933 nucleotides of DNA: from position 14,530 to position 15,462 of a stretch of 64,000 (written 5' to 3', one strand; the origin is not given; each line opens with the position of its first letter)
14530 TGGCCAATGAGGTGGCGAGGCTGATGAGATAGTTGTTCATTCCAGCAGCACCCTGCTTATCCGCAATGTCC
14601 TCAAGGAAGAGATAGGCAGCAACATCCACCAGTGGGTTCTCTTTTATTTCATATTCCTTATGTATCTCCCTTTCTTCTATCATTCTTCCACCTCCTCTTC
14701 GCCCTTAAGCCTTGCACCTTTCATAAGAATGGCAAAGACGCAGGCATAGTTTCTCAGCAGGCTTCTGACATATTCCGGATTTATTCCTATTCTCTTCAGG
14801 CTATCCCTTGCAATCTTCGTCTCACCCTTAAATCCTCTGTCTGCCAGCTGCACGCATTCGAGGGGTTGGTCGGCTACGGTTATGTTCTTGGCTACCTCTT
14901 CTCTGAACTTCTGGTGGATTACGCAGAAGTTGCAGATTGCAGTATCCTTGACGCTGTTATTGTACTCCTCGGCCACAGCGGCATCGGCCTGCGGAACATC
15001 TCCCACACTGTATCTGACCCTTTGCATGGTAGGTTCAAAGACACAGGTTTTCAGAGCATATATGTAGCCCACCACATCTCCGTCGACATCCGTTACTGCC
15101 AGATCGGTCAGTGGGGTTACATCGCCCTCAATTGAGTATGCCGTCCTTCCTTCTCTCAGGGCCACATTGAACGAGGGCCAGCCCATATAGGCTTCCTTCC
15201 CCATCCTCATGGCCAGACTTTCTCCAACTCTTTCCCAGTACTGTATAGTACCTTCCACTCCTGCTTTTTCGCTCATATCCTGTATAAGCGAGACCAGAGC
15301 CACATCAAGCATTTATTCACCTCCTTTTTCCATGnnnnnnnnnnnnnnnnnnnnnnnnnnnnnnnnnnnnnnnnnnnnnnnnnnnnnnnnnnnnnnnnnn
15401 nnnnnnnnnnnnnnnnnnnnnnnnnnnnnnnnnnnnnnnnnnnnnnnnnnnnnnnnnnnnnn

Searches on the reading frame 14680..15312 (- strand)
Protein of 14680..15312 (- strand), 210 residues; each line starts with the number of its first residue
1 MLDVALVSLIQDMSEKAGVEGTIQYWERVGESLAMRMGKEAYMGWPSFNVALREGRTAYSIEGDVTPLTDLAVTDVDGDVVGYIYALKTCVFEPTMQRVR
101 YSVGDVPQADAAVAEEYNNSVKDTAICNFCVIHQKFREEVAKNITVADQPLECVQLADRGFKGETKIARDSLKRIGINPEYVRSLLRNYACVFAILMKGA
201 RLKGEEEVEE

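Call 3: search_protein_families(library=pfam, proteins=[window:14680-15312:-], max_evalue=0.1)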
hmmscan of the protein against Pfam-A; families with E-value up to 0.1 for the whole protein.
window:14680-15312:- (210 aa): 0 families

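Call 4: search_protein_families(library=ncbifam, proteins=[window:14680-15312:-], max_evalue=0.1)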
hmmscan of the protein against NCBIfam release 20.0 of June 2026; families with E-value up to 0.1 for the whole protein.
window:14680-15312:- (210 aa): 0 families

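Call 23: search_solved_structures(query=A3, max_evalue=10, show_alignments=2)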
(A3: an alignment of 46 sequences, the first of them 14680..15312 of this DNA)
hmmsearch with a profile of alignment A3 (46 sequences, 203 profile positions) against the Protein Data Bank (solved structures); distinct sequences matched with E-value up to 10: 3.
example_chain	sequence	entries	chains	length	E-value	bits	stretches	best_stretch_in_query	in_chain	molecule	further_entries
2h9u_A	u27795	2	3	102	0.062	16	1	134-179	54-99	DNA/RNA-binding protein Alba 2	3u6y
1x99_A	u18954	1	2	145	0.49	13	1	27-72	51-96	lectin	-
6srn_A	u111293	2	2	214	0.59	12.8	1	20-76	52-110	TetR family transcriptional regulator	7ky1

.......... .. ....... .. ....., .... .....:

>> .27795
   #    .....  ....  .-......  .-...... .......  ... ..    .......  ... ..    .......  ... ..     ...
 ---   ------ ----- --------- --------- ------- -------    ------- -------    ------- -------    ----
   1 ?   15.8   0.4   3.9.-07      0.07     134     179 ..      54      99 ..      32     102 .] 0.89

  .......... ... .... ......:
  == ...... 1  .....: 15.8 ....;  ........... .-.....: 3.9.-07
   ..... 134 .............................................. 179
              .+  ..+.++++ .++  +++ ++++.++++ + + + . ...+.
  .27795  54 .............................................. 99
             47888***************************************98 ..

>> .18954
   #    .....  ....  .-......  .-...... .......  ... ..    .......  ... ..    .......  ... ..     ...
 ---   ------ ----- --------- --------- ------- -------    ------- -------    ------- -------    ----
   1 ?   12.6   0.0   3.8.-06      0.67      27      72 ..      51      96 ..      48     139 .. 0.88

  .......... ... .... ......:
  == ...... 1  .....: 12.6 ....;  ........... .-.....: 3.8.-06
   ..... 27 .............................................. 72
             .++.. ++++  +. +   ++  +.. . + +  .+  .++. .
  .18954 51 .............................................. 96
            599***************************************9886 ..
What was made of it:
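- Tried and rejected: The profile of g6/g7 against PDB sequences gave nothing significant (call 23).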

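Call 30: find_homologous_proteins(query=window:14680-15312:-, max_evalue=0.001)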
Query window:14680-15312:- (210 aa): 226 proteins with E <= 0.001 among 584 candidates; the best 120 are listed.
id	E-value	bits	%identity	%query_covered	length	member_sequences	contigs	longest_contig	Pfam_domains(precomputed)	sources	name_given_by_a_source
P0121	1.0e-134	464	100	100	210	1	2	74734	-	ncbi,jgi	-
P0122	1.4e-134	464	100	100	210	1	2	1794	-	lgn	-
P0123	3.6e-134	462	99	100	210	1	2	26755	-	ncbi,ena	-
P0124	9.4e-134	461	99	100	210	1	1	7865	-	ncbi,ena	-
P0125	6.4e-133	458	97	100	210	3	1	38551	-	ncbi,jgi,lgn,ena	-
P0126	6.2e-132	455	97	100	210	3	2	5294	-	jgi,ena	-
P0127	8.3e-123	425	90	100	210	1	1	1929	-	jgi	-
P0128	3.5e-117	407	85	100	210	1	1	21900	-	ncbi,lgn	-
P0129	4.1e-117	407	85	100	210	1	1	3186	-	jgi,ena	-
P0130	5.8e-117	406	86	99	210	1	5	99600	-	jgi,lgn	jgi:hypothetical protein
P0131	5.8e-117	406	85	100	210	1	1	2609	-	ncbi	-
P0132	7.7e-117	406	86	99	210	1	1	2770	-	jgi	jgi:hypothetical protein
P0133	1.3e-116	405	85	100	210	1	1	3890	-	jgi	jgi:hypothetical protein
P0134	1.5e-116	405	86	99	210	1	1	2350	-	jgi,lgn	jgi:hypothetical protein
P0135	1.5e-116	405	85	100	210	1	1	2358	-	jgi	jgi:hypothetical protein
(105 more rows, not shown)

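Call 43: predict_structure(alignment_id=A7)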
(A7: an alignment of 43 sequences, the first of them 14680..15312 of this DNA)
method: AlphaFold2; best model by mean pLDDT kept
length: 210 residues; sequences in the alignment: 43
mean_pLDDT: 89.5   pTM: 0.86
mean pLDDT of the five models: 89.5, 88.4, 88.3, 87.6, 87.4
residues with pLDDT >= 90: 155; 70-90: 40; 50-70: 9; < 50: 6
segments of 3 or more residues with pLDDT < 50: 207-210
pLDDT, mean of each block of 10 residues (from residue 1): 65 83 94 94 96 94 90 93 96 84 73 94 95 96 97 97 93 93 96 96 62
secondary structure, 60 per line:
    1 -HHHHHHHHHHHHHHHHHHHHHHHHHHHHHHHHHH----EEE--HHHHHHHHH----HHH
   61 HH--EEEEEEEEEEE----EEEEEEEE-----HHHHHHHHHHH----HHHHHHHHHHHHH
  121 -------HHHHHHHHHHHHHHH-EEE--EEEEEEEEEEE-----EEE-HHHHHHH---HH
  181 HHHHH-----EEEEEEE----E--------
elements in order: H2-35 E40-42 H45-53 H58-62 E65-75 E80-87 H93-103 H108-120 H128-142 E144-146 E149-159 E165-167 H169-175 H179-185 E191-197
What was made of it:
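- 14680..15312 (-): g6: 210-aa V4R/Bet3/H-NOX/BcsD-fold protein with Cys motif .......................; the most conserved gene of the cluster. Model pLDDT 89.5 (call 43).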

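Call 55: search_protein_families(library=padloc, proteins=[window:14680-15312:-], max_evalue=0.01)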
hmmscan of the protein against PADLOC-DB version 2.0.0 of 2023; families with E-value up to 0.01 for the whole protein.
window:14680-15312:- (210 aa): 0 families

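Call 67: fold_search(model_id=the predicted structure, library=pdb)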
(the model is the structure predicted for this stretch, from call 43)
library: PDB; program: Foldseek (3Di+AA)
matches with E <= 10: 114; with E <= 0.001: 0
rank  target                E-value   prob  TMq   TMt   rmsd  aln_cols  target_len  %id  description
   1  3aj2_B                1.6e-03  0.99  0.40  0.50   6.9       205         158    9  The structure of AxCeSD octamer (C-terminal HIS-tag) from Acetobacter xylinum (released 2010-10-06)
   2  3aj1_B                3.2e-03  0.98  0.40  0.51   6.8       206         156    9  The structure of AxCeSD octamer (N-terminal HIS-tag) from Acetobacter xylinum (released 2010-10-06)
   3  3aj2_C                8.6e-03  0.94  0.39  0.51   6.7       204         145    9  The structure of AxCeSD octamer (C-terminal HIS-tag) from Acetobacter xylinum (released 2010-10-06)
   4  6aq3_D                8.6e-03  0.90  0.40  0.46   6.5       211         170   11  Crystal structure of a trafficking protein particle complex subunit 3 from Naegleria fowleri covalently bound to palmi (released 2017-08-30)
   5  3aj2_A                9.8e-03  0.94  0.39  0.52   6.9       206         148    9  The structure of AxCeSD octamer (C-terminal HIS-tag) from Acetobacter xylinum (released 2010-10-06)
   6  6aq3_A                1.2e-02  0.84  0.38  0.45   6.5       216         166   11  Crystal structure of a trafficking protein particle complex subunit 3 from Naegleria fowleri covalently bound to palmi (released 2017-08-30)
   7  7zzq_B                1.3e-02  0.92  0.39  0.52   6.7       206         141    9  BcsH-BcsD 'beads-on-a-string' filament, local refine (released 2022-12-28)
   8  3a8e_A                1.7e-02  0.95  0.43  0.57   6.0       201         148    9  The structure of AxCesD octamer complexed with cellopentaose (released 2010-09-22)
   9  3aj1_E                2.0e-02  0.92  0.41  0.52   6.5       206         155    9  The structure of AxCeSD octamer (N-terminal HIS-tag) from Acetobacter xylinum (released 2010-10-06)
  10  3aj1_A                2.7e-02  0.84  0.39  0.51   6.9       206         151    9  The structure of AxCeSD octamer (N-terminal HIS-tag) from Acetobacter xylinum (released 2010-10-06)
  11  3a8e_B                2.8e-02  0.85  0.40  0.50   6.4       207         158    9  The structure of AxCesD octamer complexed with cellopentaose (released 2010-09-22)
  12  7zzq_K                3.0e-02  0.85  0.37  0.52   6.0       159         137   11  BcsH-BcsD 'beads-on-a-string' filament, local refine (released 2022-12-28)
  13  7zzq_P                3.0e-02  0.85  0.39  0.54   6.5       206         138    8  BcsH-BcsD 'beads-on-a-string' filament, local refine (released 2022-12-28)
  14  7zzq_A                3.2e-02  0.84  0.34  0.48   6.1       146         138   12  BcsH-BcsD 'beads-on-a-string' filament, local refine (released 2022-12-28)
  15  3a8e_C                3.5e-02  0.82  0.40  0.49   6.4       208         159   10  The structure of AxCesD octamer complexed with cellopentaose (released 2010-09-22)
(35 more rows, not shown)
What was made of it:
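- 14680..15312 (-): Foldseek top 34 hits all from the same fold group (call 67).
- On V4R / Bet3 (TRAPPC3) / H-NOX / BcsD fold group, for g6 and g7: The Foldseek top 34 hits are all from this group, probability up to 0.99 (call 67).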

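Call 72: search_protein_representatives(alignment_id=A7)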
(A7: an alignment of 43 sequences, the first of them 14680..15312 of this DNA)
Query: 43 sequences, 209 profile positions. Proteins with E-value up to 0.001 (for the whole library): 118; up to 1e-10: 59; up to 1e-30: 22. The best 118 are listed.
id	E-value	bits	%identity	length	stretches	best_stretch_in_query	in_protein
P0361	1.3e-81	289.7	-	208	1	1-201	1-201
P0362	3.4e-78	278.5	-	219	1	37-183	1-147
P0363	1.2e-65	237.5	-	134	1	76-208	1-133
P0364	3.2e-58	213.2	-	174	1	57-204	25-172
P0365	1.2e-56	208.1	-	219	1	1-199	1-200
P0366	4.1e-54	199.8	-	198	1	1-99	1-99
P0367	6.4e-45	169.8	-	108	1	1-106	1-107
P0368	2.6e-43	164.5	-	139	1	96-205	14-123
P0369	3.7e-43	164.0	-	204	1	2-196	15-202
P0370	1.2e-40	155.9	-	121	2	1-55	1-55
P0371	5.0e-40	153.8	-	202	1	2-197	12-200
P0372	4.9e-39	150.6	-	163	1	51-201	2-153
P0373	2.7e-38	148.1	-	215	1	1-199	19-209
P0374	5.4e-38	147.2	-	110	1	1-87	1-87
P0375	7.0e-38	146.8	-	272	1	1-200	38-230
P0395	1.2e-17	80.7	-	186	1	17-195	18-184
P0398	2.7e-16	76.3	-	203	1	4-196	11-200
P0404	2.6e-15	73.1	-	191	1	24-198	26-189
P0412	4.7e-13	65.7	-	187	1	2-195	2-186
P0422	3.4e-10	56.3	-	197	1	4-197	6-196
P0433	6.9e-09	52.1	-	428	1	27-197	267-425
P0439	3.6e-08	49.8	-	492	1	11-196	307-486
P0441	5.2e-08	49.2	-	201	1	11-196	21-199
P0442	9.9e-08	48.3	-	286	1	81-195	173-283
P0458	3.5e-06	43.2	-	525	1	12-196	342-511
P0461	7.6e-06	42.2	-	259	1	72-195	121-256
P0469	6.2e-05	39.2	-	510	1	17-197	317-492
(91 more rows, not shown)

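Call 73: search_protein_families(library=pfam, proteins=[P0433, P0439, P0458, P0469, P0442, P0461, P0375, P0395, P0412, P0422], max_evalue=0.01)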
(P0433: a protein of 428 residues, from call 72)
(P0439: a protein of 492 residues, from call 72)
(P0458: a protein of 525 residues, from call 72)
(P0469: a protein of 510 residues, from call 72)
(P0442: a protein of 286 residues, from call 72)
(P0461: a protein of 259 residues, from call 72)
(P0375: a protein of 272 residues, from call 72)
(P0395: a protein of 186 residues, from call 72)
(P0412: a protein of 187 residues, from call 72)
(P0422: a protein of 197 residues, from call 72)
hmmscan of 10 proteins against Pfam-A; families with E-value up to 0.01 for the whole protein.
P0433 (428 aa): 9 families
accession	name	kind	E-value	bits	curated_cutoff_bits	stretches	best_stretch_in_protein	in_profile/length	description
PF06745.19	ATPase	-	8.3e-40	137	26.6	1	5-226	1-227/231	KaiC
PF13481.12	AAA_25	-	1.1e-05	25.6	27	1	19-159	28-187/195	AAA domain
PF07088.17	GvpD_P-loop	-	0.00042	20.7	24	1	22-57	9-43/189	GvpD gas vesicle protein, P-loop domain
PF20720.3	nSTAND3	-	0.00053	20.1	27.2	1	26-57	20-51/155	Novel STAND NTPase 3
PF13173.12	AAA_14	-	0.0032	17.9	27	0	26-69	5-47/129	AAA domain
PF09848.15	SLFN-g3_helicase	-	0.0058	16.4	24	1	25-47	3-25/354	Schlafen group 3, DNA/RNA helicase domain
PF03796.21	DnaB_C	-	0.0068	16.2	27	0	5-46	2-42/255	DnaB-like helicase C terminal domain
PF00154.27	RecA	-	0.0071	16.3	27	0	4-78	32-105/262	recA bacterial DNA recombination protein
PF01695.23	IstB_IS21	-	0.0098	15.8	24.1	0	26-68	95-137/238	IstB-like ATP binding protein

P0439 (492 aa): 0 families

P0458 (525 aa): 11 families
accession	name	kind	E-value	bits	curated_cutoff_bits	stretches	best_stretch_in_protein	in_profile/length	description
PF00025.27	Arf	-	1.4e-25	90.2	22.3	1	10-169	17-172/174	ADP-ribosylation factor family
PF00009.33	GTP_EFTU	-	2.8e-10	40.5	26.5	1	72-169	89-184/188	Elongation factor Tu GTP binding domain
PF08477.19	Roc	-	6.8e-07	30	27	1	10-120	2-119/119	Ras of Complex, Roc, domain of DAPkinase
PF01926.29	MMR_HSR1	-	1.1e-05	25.9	21.9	1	10-118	2-113/113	50S ribosome-binding GTPase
PF09439.16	SRPRB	-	1.7e-05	24.7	25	1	6-120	2-120/178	Signal recognition particle receptor beta subunit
PF13191.12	AAA_16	-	2.3e-05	25.4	32.6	0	178-253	81-152/167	AAA ATPase domain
PF00071.28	Ras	-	0.00077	19.5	21.6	1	11-169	3-158/162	Ras family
PF13401.12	AAA_22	-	0.00084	20.1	27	0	6-34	4-32/130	AAA domain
PF19993.5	DO-GTPase2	-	0.0014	18.8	27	0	73-167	117-226/226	Double-GTPase 2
PF06858.20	NOG1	-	0.003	17.7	27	1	78-120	16-58/58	Nucleolar GTP-binding protein 1 (NOG1)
PF04670.18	Gtr1_RagA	-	0.01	15.7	22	0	12-133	4-135/232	Gtr1/RagA G protein conserved region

P0469 (510 aa): 0 families

P0442 (286 aa): 1 family
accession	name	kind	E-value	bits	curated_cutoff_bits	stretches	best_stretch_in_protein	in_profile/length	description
PF24038.1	DUF7347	-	1.9e-06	28.5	27.6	1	10-81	6-75/77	Domain of unknown function (DUF7347)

P0461 (259 aa): 0 families

P0375 (272 aa): 0 families

P0395 (186 aa): 0 families

P0412 (187 aa): 0 families

P0422 (197 aa): 0 families
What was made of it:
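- On V4R / Bet3 families, for g6 and g7: Of the ten distant relatives scanned, none showed a V4R Pfam hit (call 73).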

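Call 74: list_cluster_members(proteins=[P0433, P0439, P0458, P0469, P0395, P0412, P0398, P0404, P0422, P0441])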
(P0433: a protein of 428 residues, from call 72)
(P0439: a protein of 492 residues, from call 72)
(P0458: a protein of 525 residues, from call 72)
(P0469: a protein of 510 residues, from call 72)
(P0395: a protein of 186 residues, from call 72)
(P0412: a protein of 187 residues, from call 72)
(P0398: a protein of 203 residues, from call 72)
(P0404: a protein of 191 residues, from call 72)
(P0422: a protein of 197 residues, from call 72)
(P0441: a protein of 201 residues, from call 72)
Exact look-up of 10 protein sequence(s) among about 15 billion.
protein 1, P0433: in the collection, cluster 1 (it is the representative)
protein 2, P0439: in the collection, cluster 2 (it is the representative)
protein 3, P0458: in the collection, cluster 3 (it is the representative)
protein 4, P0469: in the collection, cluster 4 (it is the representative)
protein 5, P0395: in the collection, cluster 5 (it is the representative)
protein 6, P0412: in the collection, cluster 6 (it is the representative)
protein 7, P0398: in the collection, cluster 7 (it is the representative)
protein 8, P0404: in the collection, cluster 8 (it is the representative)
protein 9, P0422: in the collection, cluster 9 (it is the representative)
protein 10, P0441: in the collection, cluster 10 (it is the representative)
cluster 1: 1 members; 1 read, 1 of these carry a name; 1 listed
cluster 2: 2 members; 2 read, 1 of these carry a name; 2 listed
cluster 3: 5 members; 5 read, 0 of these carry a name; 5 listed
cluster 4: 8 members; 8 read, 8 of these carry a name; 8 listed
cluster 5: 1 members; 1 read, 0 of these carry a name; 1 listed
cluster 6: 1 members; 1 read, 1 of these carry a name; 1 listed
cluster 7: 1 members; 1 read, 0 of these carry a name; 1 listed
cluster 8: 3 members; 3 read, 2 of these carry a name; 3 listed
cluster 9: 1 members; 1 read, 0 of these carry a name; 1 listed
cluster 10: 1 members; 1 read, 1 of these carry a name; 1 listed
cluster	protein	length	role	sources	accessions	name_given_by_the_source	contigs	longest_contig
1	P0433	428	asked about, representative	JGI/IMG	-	KaiC/GvpD/RAD55 family RecA-like ATPase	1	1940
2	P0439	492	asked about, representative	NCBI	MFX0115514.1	MAG: hypothetical protein ACFFB3_13280 [Candidatus Hodarchaeota archaeon]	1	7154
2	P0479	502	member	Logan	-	-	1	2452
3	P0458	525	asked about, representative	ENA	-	-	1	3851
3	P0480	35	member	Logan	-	-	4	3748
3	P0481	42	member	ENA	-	-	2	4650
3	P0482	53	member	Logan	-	-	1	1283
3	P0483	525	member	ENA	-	-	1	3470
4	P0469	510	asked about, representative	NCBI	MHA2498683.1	MAG: hypothetical protein ACXAEL_03860 [Candidatus Hodarchaeales archaeon]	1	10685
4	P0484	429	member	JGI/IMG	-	hypothetical protein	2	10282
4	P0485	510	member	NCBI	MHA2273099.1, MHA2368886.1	MAG: hypothetical protein ACXACI_14635 [Candidatus Hodarchaeales archaeon]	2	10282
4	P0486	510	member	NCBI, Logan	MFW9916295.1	MAG: hypothetical protein ACFFGZ_11880 [Candidatus Thorarchaeota archaeon]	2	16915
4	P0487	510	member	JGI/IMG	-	hypothetical protein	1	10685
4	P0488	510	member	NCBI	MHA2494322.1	MAG: hypothetical protein ACXAEI_02440 [Candidatus Hodarchaeales archaeon]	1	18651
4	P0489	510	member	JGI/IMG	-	hypothetical protein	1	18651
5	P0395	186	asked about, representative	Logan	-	-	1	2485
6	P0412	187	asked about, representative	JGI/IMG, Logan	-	hypothetical protein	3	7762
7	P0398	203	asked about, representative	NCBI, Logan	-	-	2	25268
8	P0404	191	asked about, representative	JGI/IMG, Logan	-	hypothetical protein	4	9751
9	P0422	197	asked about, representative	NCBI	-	-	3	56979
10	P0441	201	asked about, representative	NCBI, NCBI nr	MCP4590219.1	MAG: hypothetical protein GY842_05725 [bacterium] | hypothetical protein [bacterium]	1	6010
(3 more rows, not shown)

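Call 78: find_encoding_contigs(protein=P0422, flank=6000, max_places=2)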
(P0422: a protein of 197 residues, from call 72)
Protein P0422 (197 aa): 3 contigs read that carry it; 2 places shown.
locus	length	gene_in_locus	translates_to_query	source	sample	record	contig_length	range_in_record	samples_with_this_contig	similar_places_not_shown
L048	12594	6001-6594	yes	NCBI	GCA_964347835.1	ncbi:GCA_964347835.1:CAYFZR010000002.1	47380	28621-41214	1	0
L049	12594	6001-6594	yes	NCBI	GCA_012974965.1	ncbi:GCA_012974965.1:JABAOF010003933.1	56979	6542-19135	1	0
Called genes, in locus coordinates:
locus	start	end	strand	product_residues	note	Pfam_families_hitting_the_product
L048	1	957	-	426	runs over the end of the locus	PF01078:Mg_chelatase (faint), PF00158:Sigma54_activat (faint), PF07728:AAA_5 (faint)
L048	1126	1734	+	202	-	PF01694:Rhomboid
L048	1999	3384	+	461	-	PF05977:MFS_3 (weak), PF12832:MFS_1_like (faint), PF00083:Sugar_tr, PF07690:MFS_1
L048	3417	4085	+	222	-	PF06557:DUF1122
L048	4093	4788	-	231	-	PF03243:MerB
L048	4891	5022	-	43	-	-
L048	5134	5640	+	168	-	PF09987:DUF2226 (weak)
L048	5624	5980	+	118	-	PF03259:Robl_LC7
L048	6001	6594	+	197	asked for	-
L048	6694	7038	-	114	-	-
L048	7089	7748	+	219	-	PF02732:ERCC4, PF00633:HHH (faint), PF12826:HHH_2 (weak), PF14520:HHH_5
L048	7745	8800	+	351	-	PF08735:DUF1786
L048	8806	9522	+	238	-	PF02633:Creatininase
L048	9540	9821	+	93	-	-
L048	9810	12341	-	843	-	PF00690:Cation_ATPase_N, PF00122:E1-E2_ATPase, PF00702:Hydrolase, PF13246:Cation_ATPase, PF00689:Cation_ATPase_C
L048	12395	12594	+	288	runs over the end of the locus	PF02007:MtrH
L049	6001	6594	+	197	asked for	-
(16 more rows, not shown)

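Call 79: find_encoding_contigs(protein=P0398, flank=6000, max_places=2)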
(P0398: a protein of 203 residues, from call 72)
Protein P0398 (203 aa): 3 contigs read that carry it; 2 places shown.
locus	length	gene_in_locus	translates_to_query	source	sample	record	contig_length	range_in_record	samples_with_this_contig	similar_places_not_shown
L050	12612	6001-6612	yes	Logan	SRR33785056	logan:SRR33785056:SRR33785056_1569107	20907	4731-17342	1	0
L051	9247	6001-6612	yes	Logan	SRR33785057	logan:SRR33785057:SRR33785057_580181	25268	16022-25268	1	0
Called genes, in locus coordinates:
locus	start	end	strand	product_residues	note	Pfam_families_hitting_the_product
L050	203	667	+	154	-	PF24038:DUF7347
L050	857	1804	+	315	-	PF00005:ABC_tran, PF02463:SMC_N (faint), PF13175:AAA_15 (faint), PF13304:AAA_21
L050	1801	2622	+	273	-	PF01061:ABC2_membrane, PF12679:ABC2_membrane_2, PF12730:ABC2_membrane_4, PF12698:ABC2_membrane_3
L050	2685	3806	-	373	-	-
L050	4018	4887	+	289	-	PF04140:ICMT (weak), PF04191:PEMT (weak)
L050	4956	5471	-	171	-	PF00583:Acetyltransf_1, PF13302:Acetyltransf_3, PF13420:Acetyltransf_4 (weak), PF13673:Acetyltransf_10, PF13508:Acetyltransf_7, PF08445:FR47 (faint)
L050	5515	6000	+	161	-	PF03259:Robl_LC7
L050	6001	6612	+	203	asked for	-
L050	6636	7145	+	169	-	-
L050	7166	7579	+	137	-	-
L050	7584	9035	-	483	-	PF07690:MFS_1 (weak), PF13347:MFS_2, PF07690:MFS_1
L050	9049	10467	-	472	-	PF01408:GFO_IDH_MocA, PF02894:GFO_IDH_MocA_C (weak), PF22725:GFO_IDH_MocA_C3 (weak)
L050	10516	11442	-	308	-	PF00025:Arf, PF09439:SRPRB, PF01926:MMR_HSR1 (faint), PF04670:Gtr1_RagA, PF08477:Roc (weak)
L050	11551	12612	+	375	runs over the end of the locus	PF04015:DUF362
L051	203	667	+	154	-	PF24038:DUF7347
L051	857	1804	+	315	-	PF00005:ABC_tran, PF02463:SMC_N (faint), PF13175:AAA_15 (faint), PF13304:AAA_21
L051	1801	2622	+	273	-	PF01061:ABC2_membrane, PF12679:ABC2_membrane_2, PF12730:ABC2_membrane_4, PF12698:ABC2_membrane_3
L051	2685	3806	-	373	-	-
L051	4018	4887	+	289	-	PF04140:ICMT (weak), PF04191:PEMT (weak)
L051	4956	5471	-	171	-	PF00583:Acetyltransf_1, PF13302:Acetyltransf_3, PF13420:Acetyltransf_4 (weak), PF13673:Acetyltransf_10, PF13508:Acetyltransf_7, PF08445:FR47 (faint)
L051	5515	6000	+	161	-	PF03259:Robl_LC7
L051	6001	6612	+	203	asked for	-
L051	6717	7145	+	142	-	-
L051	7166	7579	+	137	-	-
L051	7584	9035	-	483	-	PF07690:MFS_1 (weak), PF13347:MFS_2, PF07690:MFS_1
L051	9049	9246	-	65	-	?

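Call 80: find_encoding_contigs(protein=P0469, flank=5000, max_places=2)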
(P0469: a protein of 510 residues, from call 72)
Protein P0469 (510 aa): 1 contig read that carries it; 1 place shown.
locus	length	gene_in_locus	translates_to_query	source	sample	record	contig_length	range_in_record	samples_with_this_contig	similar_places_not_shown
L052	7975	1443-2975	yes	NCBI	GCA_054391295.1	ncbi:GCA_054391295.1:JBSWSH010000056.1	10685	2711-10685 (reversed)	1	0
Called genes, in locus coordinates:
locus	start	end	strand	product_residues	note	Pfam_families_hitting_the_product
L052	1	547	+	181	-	?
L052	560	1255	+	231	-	PF01292:Ni_hydr_CYTB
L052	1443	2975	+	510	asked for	-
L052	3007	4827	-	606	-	PF01978:TrmB, PF00025:Arf (weak), PF00071:Ras, PF08477:Roc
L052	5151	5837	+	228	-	PF01578:Cytochrom_C_asm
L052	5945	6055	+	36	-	-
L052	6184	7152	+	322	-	PF10609:ParA (faint), PF20720:nSTAND3 (faint), PF01656:CbiA, PF02374:ArsA_ATPase, PF13614:AAA_31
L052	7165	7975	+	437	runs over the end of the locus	PF04055:Radical_SAM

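Call 81: find_encoding_contigs(protein=P0404, flank=5000, max_places=2)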
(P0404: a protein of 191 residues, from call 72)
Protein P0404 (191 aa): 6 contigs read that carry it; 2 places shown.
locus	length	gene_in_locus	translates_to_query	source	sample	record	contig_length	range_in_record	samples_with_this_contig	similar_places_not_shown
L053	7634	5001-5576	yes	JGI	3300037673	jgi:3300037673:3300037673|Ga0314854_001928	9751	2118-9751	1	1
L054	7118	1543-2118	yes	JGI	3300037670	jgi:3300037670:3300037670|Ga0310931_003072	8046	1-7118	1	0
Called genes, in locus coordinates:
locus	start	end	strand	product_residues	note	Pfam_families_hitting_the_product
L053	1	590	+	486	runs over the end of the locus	PF27713:UCP018868 (faint), PF00437:T2SSE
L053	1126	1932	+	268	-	PF05625:PAXNEB (faint), PF06745:ATPase, PF23365:DUF7090, PF24336:DUF7504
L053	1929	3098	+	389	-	PF06745:ATPase, PF00009:GTP_EFTU (faint), PF00025:Arf, PF00071:Ras, PF01926:MMR_HSR1 (faint), PF03029:ATP_bind_1 (faint)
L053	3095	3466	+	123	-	PF03259:Robl_LC7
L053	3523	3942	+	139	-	-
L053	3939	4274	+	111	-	-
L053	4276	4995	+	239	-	PF02830:V4R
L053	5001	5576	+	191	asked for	-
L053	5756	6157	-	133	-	PF01850:PIN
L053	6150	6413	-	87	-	PF04014:MazE_antitoxin (weak)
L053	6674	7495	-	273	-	PF02358:Trehalose_PPase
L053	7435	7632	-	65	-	?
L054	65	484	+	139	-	-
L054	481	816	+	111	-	-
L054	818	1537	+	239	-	PF02830:V4R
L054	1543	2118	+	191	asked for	-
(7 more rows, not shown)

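Call 82: find_encoding_contigs(protein=P0412, flank=5000, max_places=2)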
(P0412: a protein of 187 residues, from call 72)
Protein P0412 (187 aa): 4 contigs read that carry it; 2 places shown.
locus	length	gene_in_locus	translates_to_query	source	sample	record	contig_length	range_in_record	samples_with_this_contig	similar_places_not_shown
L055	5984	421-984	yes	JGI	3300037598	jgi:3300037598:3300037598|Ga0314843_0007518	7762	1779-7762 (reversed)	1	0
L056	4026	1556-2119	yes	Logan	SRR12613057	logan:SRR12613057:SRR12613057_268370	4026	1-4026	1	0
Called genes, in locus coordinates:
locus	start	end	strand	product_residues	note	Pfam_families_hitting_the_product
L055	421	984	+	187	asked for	-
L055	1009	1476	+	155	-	PF02830:V4R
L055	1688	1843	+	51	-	-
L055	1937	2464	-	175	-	PF27323:RdxA_C (weak)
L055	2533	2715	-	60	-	PF00571:CBS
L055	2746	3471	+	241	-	-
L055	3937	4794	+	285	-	-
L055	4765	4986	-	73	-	-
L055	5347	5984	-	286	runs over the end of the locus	PF00892:EamA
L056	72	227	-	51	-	-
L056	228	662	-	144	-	-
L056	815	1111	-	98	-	-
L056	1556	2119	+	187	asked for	-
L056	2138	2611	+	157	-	PF02830:V4R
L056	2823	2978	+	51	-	-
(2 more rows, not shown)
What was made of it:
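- Distant g6-like domains associate with GTPases and Roadblock, which is a regulatory context (calls 73, 78-82).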
